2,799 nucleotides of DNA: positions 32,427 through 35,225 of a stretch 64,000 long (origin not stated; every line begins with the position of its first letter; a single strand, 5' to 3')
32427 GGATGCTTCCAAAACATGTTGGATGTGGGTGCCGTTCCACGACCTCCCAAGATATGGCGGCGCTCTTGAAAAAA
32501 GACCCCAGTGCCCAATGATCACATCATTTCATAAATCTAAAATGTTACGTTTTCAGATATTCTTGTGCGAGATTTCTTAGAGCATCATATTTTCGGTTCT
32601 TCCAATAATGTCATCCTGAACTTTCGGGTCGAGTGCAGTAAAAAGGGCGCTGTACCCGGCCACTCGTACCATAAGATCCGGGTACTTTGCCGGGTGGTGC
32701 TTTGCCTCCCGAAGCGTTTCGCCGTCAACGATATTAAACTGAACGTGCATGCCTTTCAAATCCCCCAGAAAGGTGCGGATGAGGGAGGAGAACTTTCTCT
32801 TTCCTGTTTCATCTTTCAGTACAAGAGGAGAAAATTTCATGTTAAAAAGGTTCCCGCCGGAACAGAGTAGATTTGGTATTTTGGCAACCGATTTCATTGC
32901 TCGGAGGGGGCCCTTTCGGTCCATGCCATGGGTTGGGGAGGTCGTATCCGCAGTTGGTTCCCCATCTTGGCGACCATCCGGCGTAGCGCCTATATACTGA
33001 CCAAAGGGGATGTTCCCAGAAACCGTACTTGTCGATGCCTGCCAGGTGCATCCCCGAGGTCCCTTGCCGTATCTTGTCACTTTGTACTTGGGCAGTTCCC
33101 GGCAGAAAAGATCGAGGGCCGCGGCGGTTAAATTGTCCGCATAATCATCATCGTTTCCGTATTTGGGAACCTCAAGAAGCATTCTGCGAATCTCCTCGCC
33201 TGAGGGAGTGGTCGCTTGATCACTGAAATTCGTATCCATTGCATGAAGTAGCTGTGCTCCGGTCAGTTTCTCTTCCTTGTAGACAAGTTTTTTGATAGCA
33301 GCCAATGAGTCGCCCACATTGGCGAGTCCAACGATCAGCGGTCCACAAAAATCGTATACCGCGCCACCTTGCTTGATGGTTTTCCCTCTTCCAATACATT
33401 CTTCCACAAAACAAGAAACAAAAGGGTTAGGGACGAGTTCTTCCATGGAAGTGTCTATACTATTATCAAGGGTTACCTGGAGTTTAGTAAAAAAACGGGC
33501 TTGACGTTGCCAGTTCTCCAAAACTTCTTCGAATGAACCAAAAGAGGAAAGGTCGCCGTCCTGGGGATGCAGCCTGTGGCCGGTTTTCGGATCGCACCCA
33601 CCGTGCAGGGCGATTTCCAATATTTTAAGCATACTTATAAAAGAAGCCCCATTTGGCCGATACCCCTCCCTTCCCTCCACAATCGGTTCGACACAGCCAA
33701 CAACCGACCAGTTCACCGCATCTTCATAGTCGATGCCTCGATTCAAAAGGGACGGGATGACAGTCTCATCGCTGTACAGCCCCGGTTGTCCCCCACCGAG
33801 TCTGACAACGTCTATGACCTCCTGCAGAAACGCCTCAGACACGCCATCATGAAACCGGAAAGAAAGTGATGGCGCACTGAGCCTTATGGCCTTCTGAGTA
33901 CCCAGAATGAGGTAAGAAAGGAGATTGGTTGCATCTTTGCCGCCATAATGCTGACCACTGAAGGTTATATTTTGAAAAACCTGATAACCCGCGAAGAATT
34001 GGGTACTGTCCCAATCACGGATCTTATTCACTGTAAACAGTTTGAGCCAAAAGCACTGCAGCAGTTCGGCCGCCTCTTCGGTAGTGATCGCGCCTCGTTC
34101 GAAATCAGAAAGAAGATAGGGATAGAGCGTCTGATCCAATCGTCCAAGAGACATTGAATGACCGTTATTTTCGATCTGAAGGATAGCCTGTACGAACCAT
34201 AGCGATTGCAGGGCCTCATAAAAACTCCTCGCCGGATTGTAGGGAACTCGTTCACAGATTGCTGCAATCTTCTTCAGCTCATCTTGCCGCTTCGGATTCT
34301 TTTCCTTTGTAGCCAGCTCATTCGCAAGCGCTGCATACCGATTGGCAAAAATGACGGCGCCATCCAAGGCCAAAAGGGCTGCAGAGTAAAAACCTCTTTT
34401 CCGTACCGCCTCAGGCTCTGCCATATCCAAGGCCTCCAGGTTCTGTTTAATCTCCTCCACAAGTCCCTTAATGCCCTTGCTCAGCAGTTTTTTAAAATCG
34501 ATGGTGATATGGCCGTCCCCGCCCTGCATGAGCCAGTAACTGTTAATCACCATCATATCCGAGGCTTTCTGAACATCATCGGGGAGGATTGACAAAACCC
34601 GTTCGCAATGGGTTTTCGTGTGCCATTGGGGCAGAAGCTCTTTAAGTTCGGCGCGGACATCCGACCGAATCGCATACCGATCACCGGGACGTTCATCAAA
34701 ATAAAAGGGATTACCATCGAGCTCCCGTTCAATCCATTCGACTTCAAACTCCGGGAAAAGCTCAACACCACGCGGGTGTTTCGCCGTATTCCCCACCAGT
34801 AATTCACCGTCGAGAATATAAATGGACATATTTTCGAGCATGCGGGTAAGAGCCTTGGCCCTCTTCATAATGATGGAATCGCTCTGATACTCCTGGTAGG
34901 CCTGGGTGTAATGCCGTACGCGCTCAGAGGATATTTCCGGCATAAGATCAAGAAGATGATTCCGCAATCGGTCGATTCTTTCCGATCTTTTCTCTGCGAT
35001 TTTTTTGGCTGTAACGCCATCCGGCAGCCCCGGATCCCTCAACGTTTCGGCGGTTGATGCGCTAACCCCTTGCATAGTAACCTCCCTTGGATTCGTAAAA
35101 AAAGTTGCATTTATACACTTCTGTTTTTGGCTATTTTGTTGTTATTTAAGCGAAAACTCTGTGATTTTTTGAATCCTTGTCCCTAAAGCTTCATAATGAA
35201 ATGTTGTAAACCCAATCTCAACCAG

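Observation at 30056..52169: Regulator-less ~22-kb locus joining a glycyl radical eliminase to a sugar uptake/kinase set that has no recognisable isomerase or aldolase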

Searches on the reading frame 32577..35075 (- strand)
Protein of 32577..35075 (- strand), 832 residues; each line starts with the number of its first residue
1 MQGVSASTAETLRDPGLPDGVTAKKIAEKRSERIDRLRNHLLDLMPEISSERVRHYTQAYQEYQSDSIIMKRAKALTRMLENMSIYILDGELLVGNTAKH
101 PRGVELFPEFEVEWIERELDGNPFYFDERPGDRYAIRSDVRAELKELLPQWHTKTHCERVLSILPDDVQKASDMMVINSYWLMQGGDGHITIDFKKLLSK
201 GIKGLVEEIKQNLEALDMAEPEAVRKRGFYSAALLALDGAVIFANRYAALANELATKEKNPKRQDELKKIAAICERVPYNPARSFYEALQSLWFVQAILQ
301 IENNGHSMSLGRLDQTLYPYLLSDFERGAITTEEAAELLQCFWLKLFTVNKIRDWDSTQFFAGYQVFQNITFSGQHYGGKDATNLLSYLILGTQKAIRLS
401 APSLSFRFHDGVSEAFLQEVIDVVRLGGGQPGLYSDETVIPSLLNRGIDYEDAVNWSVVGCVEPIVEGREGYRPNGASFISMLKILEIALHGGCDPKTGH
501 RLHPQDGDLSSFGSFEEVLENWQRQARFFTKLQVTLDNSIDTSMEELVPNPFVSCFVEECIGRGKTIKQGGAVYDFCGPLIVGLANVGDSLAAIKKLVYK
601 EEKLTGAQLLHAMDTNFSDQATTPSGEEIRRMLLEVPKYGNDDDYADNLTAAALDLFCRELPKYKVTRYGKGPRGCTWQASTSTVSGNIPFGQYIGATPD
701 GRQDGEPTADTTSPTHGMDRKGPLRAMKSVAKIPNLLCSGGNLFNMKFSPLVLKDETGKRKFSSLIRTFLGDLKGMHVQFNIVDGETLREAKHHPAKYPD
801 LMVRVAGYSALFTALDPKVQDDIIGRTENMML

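Call 3: search_protein_families(library=pfam, proteins=[window:32577-35075:-])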
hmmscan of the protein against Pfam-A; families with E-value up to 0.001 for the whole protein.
window:32577-35075:- (832 aa): 2 families
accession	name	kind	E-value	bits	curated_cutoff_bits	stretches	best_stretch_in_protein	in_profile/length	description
PF02901.20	PFL-like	-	8.9e-203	675.9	24.3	1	32-692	3-647/647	Pyruvate formate lyase-like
PF01228.26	Gly_radical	-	3.1e-30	105.3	22.2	1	710-812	3-105/106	Glycine radical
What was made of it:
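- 32577..35075 (-): Glycyl radical enzyme of the CXE eliminase/isomerase type. It belongs to an uncharacterised clade. PFL-like 675.9 bits plus Gly_radical 105.3 bits (call 3).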

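Call 5: search_solved_structures(query=window:32577-35075:-, max_evalue=1e-20)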
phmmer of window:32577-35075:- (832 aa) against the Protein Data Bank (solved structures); distinct sequences matched with E-value up to 1e-20: 35.
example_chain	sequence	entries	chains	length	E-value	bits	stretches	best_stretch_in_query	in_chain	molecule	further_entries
8yjn_A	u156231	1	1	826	1.2e-193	648.8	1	20-831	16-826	Probable dehydratase YbiW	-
8id7_A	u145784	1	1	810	3.1e-193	647.4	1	30-831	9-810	Probable dehydratase YbiW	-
1r8w_A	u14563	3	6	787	1.9e-192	644.8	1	29-831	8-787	glycerol dehydratase | B12-independent glycerol dehydratase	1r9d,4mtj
9rco_A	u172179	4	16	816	9.2e-192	642.5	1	31-829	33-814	Glycyl radical protein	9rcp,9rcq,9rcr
6xs4_A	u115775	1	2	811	3.9e-190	637.2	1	31-830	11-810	Formate C-acetyltransferase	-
5i2a_A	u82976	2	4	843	1.6e-189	635.1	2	30-628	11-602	Diol-dehydratase | Diol dehydratase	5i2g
9f3w_A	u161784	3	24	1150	9.8e-155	520.1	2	26-827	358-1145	Choline trimethylamine-lyase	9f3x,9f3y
8yjo_A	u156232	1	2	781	4.6e-150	504.6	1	31-829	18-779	Probable dehydratase PflD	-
5fau_A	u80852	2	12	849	6.8e-135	454.4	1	10-827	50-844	Choline trimethylamine-lyase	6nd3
9r0v_A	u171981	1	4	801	1.5e-134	453.3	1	31-827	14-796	Choline trimethylamine-lyase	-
6vue_A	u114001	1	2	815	1.7e-134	453.1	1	32-827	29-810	Choline trimethylamine-lyase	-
9ht9_A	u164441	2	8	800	2.5e-134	452.6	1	33-827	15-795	Choline trimethylamine-lyase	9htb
5faw_A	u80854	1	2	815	2.9e-134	452.4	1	32-827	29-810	Choline trimethylamine-lyase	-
5fay_A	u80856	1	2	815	3.9e-134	451.9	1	32-827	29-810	Choline trimethylamine-lyase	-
5fav_A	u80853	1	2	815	4.5e-134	451.7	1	32-827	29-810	Choline trimethylamine-lyase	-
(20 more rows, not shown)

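Call 6: search_protein_families(library=ncbifam, proteins=[window:32577-35075:-], max_evalue=0.00001)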
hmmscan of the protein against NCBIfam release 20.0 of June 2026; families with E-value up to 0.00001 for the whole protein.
window:32577-35075:- (832 aa): 12 families
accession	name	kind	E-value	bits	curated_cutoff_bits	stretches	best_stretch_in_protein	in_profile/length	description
TIGR01774.1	PFL2-3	subfamily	1.5e-240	800.6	678.2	1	31-830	3-785/786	formate C-acetyltransferase/glycerol dehydratase family glycyl radical enzyme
NF007437.0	PRK09983.1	equivalog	6.5e-175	583.4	1109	1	31-829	2-763/765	formate C-acetyltransferase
NF048009.1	SfplDhtHpfGKleb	equivalog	4.1e-171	571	1000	1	32-828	26-821/824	(2S)-3-sulfopropanediol dehydratase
NF048011.1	SfplDhtHpsGDes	equivalog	3.5e-168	561.5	1000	1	24-829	16-819/821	(2S)-3-sulfopropanediol dehydratase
TIGR04394.1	choline_CutC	equivalog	2.2e-161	539.1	1050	1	31-827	2-784/789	choline trimethylamine-lyase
NF043068.1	glycl_HYPD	equivalog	1.7e-159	532.4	1100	1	32-829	2-782/784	trans-4-hydroxy-L-proline dehydratase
NF033718.1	indole_decarb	equivalog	1.8e-115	387.1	1100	2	131-828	152-865/868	indoleacetate decarboxylase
NF033715.1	glycyl_HPDL_Lrg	equivalog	1.3e-90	304.5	1150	2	198-828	236-898/901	4-hydroxyphenylacetate decarboxylase large subunit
TIGR01255.1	pyr_form_ly_1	equivalog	9.8e-46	156.5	994.2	1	139-827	118-739/744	formate C-acetyltransferase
NF038360.1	rad_fix_GrcA3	exception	4.2e-13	49.2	158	1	774-827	20-73/78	autonomous glycyl radical cofactor GrcA3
TIGR04365.1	spare_glycyl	equivalog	1.2e-11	45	170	1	775-827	69-121/126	autonomous glycyl radical cofactor GrcA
NF008341.1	PRK11127.1-1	equivalog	1.1e-10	41.3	145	1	776-827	24-75/80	autonomous glycyl radical cofactor GrcA2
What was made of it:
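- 32577..35075 (-): TIGR01774 800.6 bits against a cut-off of 678; it falls below every equivalog cut-off (call 6).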

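Call 12: find_encoding_contigs(protein=window:32577-35075:-, flank=10000, max_places=6)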
Protein window:32577-35075:- (832 aa): 4 contigs read that carry it; 2 places shown.
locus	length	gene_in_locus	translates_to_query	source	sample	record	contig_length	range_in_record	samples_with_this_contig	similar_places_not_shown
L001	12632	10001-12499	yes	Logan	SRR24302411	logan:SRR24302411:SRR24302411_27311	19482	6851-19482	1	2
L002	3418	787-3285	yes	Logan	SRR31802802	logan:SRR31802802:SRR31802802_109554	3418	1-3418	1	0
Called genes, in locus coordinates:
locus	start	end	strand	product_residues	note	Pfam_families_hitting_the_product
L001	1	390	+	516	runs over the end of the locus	PF01547:SBP_bac_1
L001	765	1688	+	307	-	PF00528:BPD_transp_1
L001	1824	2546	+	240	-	PF00528:BPD_transp_1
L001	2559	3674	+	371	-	PF00005:ABC_tran, PF13304:AAA_21 (faint)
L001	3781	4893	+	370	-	PF00005:ABC_tran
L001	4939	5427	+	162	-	-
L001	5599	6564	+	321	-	PF00294:PfkB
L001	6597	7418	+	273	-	PF03437:BtpA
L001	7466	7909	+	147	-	PF05025:RbsD_FucU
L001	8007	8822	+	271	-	PF03437:BtpA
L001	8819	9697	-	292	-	PF00248:Aldo_ket_red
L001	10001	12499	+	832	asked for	PF02901:PFL-like, PF01228:Gly_radical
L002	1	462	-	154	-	?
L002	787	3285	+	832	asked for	PF02901:PFL-like, PF01228:Gly_radical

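Call 13: find_homologous_proteins(query=window:32577-35075:-, max_evalue=1e-100)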
Query window:32577-35075:- (832 aa): 762 proteins with E <= 1e-100 among 8000 candidates; the best 120 are listed.
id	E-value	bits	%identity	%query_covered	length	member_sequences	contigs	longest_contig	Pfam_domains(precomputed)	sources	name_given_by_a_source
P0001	0.0e+0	1917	100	100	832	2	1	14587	PF02901.21,PF01228.27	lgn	-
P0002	0.0e+0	1560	80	100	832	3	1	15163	PF02901.21,PF01228.27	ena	-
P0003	0.0e+0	1453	73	99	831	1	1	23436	PF02901.21,PF01228.27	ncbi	-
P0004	0.0e+0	1443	75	98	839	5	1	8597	PF02901.21,PF01228.27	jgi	jgi:pyruvate formate-lyase/glycerol dehydratase family glycyl radical enzyme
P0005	0.0e+0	1431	73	98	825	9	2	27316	PF02901.21,PF01228.27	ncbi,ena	-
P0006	0.0e+0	1429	74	98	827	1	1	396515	PF02901.21,PF01228.27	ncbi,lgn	-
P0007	0.0e+0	1422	72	100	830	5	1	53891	PF02901.21,PF01228.27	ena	-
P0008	0.0e+0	1403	74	98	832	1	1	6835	PF02901.21,PF01228.27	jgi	jgi:formate C-acetyltransferase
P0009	0.0e+0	1401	71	100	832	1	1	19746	PF02901.21,PF01228.27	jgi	jgi:pyruvate formate-lyase/glycerol dehydratase family glycyl radical enzyme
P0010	0.0e+0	1334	67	100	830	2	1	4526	PF02901.21,PF01228.27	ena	-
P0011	0.0e+0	1333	70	97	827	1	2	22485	PF02901.21,PF01228.27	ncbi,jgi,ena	-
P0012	0.0e+0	1328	68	98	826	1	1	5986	PF02901.21,PF01228.27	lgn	-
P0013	0.0e+0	1323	67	98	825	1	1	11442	PF02901.21,PF01228.27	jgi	jgi:formate C-acetyltransferase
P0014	0.0e+0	1310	67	98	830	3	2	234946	PF02901.21,PF01228.27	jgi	jgi:formate C-acetyltransferase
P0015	0.0e+0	1308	68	98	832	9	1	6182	PF02901.21,PF01228.27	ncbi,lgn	-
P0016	0.0e+0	1308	68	98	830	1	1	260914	PF02901.21,PF01228.27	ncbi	-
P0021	0.0e+0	1271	66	98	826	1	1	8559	PF02901.21,PF01228.27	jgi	jgi:pyruvate formate-lyase/glycerol dehydratase family glycyl radical enzyme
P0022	0.0e+0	1258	65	98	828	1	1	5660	PF02901.21,PF01228.27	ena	-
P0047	1.5e-271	921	51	96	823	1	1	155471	PF02901.21,PF01228.27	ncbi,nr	ncbi:formate C-acetyltransferase/glycerol dehydratase family glycyl radical enzyme [Christensenellac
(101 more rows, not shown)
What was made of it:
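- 32577..35075 (-): The orthologue clade is at 61% identity or more, followed by a drop to 53% (call 13).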

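Call 14: find_encoding_contigs(protein=P0006, flank=10000, max_places=2)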
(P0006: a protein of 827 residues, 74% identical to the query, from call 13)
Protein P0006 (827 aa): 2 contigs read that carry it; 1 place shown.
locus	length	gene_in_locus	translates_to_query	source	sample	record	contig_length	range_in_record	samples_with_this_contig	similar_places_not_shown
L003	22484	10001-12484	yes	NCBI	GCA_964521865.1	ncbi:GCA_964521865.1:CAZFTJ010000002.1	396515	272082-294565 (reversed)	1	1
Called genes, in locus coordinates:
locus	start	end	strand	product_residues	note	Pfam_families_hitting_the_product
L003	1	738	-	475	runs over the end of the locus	PF00675:Peptidase_M16, PF05193:Peptidase_M16_C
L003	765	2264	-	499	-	PF00675:Peptidase_M16, PF05193:Peptidase_M16_C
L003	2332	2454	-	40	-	-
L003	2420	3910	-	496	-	PF00370:FGGY_N, PF02782:FGGY_C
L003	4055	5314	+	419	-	PF09861:Lar_N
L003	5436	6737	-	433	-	PF12837:Fer4_6 (faint), PF12838:Fer4_7 (weak), PF13187:Fer4_9 (weak), PF13484:Fer4_16 (faint), PF14697:Fer4_21 (faint), PF00037:Fer4 (weak), PF01012:ETF, PF00766:ETF_alpha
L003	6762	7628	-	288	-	PF01012:ETF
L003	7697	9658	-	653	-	PF00724:Oxidored_FMN, PF00070:Pyr_redox (faint), PF01134:GIDA (faint), PF01266:DAO (faint), PF03486:HI0933_like (weak), PF07992:Pyr_redox_2, PF12831:FAD_oxidored, PF13450:NAD_binding_8 (weak)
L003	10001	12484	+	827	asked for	PF02901:PFL-like, PF01228:Gly_radical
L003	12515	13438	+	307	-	PF13353:Fer4_12, PF12837:Fer4_6 (faint), PF13237:Fer4_10, PF12838:Fer4_7 (weak), PF13187:Fer4_9 (weak), PF00037:Fer4 (weak), PF04055:Radical_SAM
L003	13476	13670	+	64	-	PF13561:adh_short_C2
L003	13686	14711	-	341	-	PF00356:LacI, PF00532:Peripla_BP_1, PF13407:Peripla_BP_4, PF13377:Peripla_BP_3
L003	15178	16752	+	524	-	PF01547:SBP_bac_1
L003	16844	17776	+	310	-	PF00528:BPD_transp_1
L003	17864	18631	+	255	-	PF00528:BPD_transp_1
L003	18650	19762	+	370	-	PF00005:ABC_tran, PF13304:AAA_21 (faint), PF17912:OB_MalK (weak)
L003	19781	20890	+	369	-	PF00005:ABC_tran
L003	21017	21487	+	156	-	PF04115:Ureidogly_lyase (weak)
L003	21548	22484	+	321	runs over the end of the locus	PF00294:PfkB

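Call 15: find_encoding_contigs(protein=P0016, flank=10000, max_places=2)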
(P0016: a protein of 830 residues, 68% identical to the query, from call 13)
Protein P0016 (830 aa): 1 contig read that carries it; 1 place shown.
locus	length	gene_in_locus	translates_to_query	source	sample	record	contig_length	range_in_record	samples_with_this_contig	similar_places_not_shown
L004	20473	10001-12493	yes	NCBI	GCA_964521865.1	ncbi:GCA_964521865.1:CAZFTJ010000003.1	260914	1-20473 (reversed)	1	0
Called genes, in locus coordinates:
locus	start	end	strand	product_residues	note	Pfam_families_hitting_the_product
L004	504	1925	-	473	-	PF06253:MTTB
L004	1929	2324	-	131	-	PF02607:B12-binding_2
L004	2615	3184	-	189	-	PF06253:MTTB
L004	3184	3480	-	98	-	-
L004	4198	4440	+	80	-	-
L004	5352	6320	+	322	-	PF00392:GntR, PF07702:UTRA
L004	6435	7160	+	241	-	PF00106:adh_short, PF08659:KR, PF13561:adh_short_C2, PF23441:SDR (weak)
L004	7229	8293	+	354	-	PF00389:2-Hacid_dh, PF02826:2-Hacid_dh_C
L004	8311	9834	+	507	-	PF00370:FGGY_N, PF02782:FGGY_C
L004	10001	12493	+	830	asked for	PF02901:PFL-like, PF01228:Gly_radical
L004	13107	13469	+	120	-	PF13353:Fer4_12, PF04055:Radical_SAM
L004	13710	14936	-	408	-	PF01208:URO-D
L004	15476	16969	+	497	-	PF01547:SBP_bac_1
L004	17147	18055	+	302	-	PF00528:BPD_transp_1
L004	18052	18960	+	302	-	PF00528:BPD_transp_1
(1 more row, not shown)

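Call 16: find_encoding_contigs(protein=P0014, flank=10000, max_places=2)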
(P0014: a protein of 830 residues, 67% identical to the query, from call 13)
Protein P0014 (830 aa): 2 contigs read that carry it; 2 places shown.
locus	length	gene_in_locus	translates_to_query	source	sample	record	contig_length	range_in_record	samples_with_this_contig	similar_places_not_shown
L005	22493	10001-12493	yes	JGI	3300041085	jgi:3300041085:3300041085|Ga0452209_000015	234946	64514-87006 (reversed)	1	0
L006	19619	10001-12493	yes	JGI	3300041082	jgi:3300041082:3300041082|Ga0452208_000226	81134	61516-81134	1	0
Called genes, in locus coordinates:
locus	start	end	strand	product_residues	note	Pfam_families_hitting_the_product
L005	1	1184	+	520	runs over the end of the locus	PF01547:SBP_bac_1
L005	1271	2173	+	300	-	PF00528:BPD_transp_1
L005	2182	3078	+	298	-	PF00528:BPD_transp_1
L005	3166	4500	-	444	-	PF08013:GatZ_KbaZ-like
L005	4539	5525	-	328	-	PF00294:PfkB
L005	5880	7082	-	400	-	PF01208:URO-D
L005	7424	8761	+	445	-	PF01208:URO-D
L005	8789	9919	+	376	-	PF01208:URO-D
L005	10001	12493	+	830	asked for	PF02901:PFL-like, PF01228:Gly_radical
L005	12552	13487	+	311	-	PF13353:Fer4_12, PF04055:Radical_SAM, PF00037:Fer4 (weak), PF12797:Fer4_2 (faint), PF12838:Fer4_7 (weak), PF13187:Fer4_9 (weak), PF00037:Fer4 (weak), PF12837:Fer4_6 (weak), +2 more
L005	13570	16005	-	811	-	PF02901:PFL-like, PF01228:Gly_radical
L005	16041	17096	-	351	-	PF04055:Radical_SAM, PF13353:Fer4_12, PF12797:Fer4_2 (weak), PF13237:Fer4_10 (weak), PF14697:Fer4_21 (weak), PF00037:Fer4, PF12837:Fer4_6 (weak), PF12838:Fer4_7, +6 more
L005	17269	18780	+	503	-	PF01547:SBP_bac_1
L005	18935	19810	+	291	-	PF00528:BPD_transp_1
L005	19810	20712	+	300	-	PF00528:BPD_transp_1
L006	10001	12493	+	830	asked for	PF02901:PFL-like, PF01228:Gly_radical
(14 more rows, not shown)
